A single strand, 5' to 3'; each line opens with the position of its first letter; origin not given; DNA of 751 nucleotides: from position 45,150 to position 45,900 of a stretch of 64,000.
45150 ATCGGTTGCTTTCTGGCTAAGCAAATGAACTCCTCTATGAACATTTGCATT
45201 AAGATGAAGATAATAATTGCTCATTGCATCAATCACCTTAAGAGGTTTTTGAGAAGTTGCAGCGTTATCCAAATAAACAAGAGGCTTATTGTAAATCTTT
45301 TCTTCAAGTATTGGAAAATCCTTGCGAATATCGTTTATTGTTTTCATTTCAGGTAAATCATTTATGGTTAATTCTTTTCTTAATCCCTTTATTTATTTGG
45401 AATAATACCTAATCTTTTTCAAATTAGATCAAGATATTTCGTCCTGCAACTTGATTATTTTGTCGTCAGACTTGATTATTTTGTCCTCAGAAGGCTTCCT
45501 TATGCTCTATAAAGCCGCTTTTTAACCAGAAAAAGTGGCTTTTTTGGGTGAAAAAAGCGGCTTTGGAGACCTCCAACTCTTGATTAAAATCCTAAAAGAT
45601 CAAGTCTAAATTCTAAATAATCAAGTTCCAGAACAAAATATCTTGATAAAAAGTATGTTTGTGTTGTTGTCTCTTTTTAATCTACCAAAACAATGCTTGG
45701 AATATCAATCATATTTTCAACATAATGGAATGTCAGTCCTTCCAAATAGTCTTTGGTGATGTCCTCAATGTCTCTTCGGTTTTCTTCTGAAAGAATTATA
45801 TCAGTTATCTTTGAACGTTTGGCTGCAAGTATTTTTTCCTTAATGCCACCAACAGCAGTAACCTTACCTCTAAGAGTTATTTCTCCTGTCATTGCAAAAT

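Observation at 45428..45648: Array E is a 220-bp dyad-symmetric element (MITE-like) between sufS and lon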

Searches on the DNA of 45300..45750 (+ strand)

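Call 58: search_rna_families(source=window, start=45300, end=45750, threshold=evalue, max_evalue=1)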
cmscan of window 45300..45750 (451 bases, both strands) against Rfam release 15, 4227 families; matches with E-value up to 1: 9.
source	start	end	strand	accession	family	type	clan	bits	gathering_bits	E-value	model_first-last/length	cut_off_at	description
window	45418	45654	-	RF04097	MIR2630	Gene; miRNA;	-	31.2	144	0.00019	1-229/229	no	MIR2630 microRNA precursor family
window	45510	45567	+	RF03973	mir-5615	Gene; miRNA;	-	28.5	82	0.0012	1-61/61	no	mir-5615 microRNA precursor family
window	45420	45655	-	RF00885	MIR821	Gene; miRNA;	-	28.1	249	0.0024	1-275/275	no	MIR821 microRNA precursor family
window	45511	45658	-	RF04180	BTnc231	Gene; sRNA;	-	24.6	80.4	0.0057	1-154/154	no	Bacteroides sRNA BTnc231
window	45502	45573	+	RF03940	MIR9563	Gene; miRNA;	-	22.7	90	0.062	1-127/127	no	MIR9563 microRNA precursor family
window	45413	45653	-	RF04150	MIR2655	Gene; miRNA;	-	21.1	122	0.46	1-267/267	no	MIR2655 microRNA precursor family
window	45508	45565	-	RF03973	mir-5615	Gene; miRNA;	-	20.7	82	0.14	1-61/61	no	mir-5615 microRNA precursor family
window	45621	45676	-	RF02308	TtnuCD34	Gene; snRNA; snoRNA; CD-box;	-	19.1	80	0.43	1-64/64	no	Tetrahymena snoRNA TtnuCD34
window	45549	45584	-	RF03050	RAGATH-25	Gene; sRNA;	-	14.3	49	0.73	1-50/50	no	RAGATH-25 RNA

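Call 59: search_dna_similar(query=window:45400-45680:+, collection=plasmids, mode=distant, max_evalue=0.01, max_rows=10)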
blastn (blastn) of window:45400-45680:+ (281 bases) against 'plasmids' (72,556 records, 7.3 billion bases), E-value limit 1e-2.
No match.

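Call 60: search_dna_similar(query=window:45400-45680:+, collection=phages, mode=distant, max_evalue=0.01, max_rows=10)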
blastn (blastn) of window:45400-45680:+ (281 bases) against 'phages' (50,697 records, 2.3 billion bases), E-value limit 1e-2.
No match.
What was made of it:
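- Plasmids and phages give no match (calls 59, 60). No match was found in plasmids or phages (calls 59, 60).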

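Call 71: search_rna_families(source=window, start=45400, end=45680, threshold=evalue, max_evalue=0.01, show_alignments=4)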
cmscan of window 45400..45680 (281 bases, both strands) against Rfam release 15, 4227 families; matches with E-value up to 0.01: 4.
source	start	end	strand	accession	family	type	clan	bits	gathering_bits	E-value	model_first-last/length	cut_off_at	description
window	45418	45654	-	RF04097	MIR2630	Gene; miRNA;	-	31.2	144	0.00012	1-229/229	no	MIR2630 microRNA precursor family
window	45510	45567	+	RF03973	mir-5615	Gene; miRNA;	-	28.5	82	0.00074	1-61/61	no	mir-5615 microRNA precursor family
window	45420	45655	-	RF00885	MIR821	Gene; miRNA;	-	28.1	249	0.0015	1-275/275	no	MIR821 microRNA precursor family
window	45511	45658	-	RF04180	BTnc231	Gene; sRNA;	-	24.6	80.4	0.0035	1-154/154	no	Bacteroides sRNA BTnc231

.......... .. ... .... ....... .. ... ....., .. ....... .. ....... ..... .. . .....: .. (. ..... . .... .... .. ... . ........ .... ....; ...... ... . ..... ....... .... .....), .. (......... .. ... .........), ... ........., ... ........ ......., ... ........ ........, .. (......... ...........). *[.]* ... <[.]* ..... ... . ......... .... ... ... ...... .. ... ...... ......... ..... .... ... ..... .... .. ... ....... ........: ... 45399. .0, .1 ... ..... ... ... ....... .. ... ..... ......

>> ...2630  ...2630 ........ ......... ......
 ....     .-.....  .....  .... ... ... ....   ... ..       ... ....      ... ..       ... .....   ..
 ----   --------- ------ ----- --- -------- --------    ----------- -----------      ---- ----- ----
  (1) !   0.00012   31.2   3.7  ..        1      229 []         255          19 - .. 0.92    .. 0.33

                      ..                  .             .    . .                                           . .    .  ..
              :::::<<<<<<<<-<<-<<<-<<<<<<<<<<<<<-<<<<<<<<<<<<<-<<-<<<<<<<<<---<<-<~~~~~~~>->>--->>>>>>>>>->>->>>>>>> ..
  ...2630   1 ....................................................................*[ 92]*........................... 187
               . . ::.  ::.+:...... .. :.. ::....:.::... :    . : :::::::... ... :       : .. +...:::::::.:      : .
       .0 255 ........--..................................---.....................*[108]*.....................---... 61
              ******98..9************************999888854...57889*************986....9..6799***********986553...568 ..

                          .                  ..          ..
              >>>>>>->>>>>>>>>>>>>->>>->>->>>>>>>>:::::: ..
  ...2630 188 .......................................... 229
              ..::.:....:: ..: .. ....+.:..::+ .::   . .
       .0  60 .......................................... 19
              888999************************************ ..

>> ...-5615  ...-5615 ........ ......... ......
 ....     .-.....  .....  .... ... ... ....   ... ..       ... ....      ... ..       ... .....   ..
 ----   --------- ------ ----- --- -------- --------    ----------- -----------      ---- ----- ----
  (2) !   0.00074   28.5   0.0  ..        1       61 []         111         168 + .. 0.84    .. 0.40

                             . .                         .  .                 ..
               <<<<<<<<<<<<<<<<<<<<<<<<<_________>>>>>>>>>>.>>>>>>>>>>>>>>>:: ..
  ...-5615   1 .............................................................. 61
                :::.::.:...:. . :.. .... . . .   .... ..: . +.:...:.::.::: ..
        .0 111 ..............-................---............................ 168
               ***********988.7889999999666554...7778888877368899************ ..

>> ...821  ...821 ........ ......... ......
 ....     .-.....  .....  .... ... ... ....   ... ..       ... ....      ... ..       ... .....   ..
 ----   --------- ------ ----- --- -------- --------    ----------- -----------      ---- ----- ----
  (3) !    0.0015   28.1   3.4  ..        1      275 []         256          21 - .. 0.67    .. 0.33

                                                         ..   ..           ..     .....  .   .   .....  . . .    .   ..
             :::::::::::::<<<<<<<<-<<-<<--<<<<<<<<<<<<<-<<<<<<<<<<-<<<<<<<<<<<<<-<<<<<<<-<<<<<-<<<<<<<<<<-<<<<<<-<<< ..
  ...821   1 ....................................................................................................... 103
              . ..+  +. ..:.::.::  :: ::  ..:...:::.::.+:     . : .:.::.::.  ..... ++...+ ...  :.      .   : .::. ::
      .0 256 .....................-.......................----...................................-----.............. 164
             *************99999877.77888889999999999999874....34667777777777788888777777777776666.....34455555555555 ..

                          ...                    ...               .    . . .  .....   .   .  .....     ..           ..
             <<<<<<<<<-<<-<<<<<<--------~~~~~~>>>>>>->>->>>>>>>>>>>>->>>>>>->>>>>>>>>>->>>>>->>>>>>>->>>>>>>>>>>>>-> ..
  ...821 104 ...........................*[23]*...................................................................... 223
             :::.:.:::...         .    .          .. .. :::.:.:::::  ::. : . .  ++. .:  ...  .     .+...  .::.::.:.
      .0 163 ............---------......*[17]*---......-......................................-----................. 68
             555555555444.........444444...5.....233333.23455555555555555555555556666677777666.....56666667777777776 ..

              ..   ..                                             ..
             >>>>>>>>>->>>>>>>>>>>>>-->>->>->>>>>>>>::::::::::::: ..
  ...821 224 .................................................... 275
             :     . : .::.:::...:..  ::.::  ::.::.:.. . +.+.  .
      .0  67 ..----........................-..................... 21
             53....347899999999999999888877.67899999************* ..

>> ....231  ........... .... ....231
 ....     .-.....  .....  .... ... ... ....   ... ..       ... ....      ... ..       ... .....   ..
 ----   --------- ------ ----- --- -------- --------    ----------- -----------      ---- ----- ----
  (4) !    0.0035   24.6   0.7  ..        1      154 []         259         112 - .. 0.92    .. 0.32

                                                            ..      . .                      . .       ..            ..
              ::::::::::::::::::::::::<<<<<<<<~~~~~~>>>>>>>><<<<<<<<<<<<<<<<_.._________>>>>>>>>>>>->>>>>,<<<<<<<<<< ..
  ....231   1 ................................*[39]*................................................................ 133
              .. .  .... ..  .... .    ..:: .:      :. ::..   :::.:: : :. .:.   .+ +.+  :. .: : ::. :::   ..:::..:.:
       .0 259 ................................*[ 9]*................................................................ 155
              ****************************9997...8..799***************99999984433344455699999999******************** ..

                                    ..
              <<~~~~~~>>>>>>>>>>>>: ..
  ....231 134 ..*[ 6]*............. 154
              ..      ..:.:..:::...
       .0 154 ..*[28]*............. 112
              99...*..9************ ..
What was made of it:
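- On Known structured RNA (Rfam): The best sub-threshold hits are plant miRNA precursors and BTnc231 at 24.6 bits, against a threshold of 80.4 (calls 58, 71).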
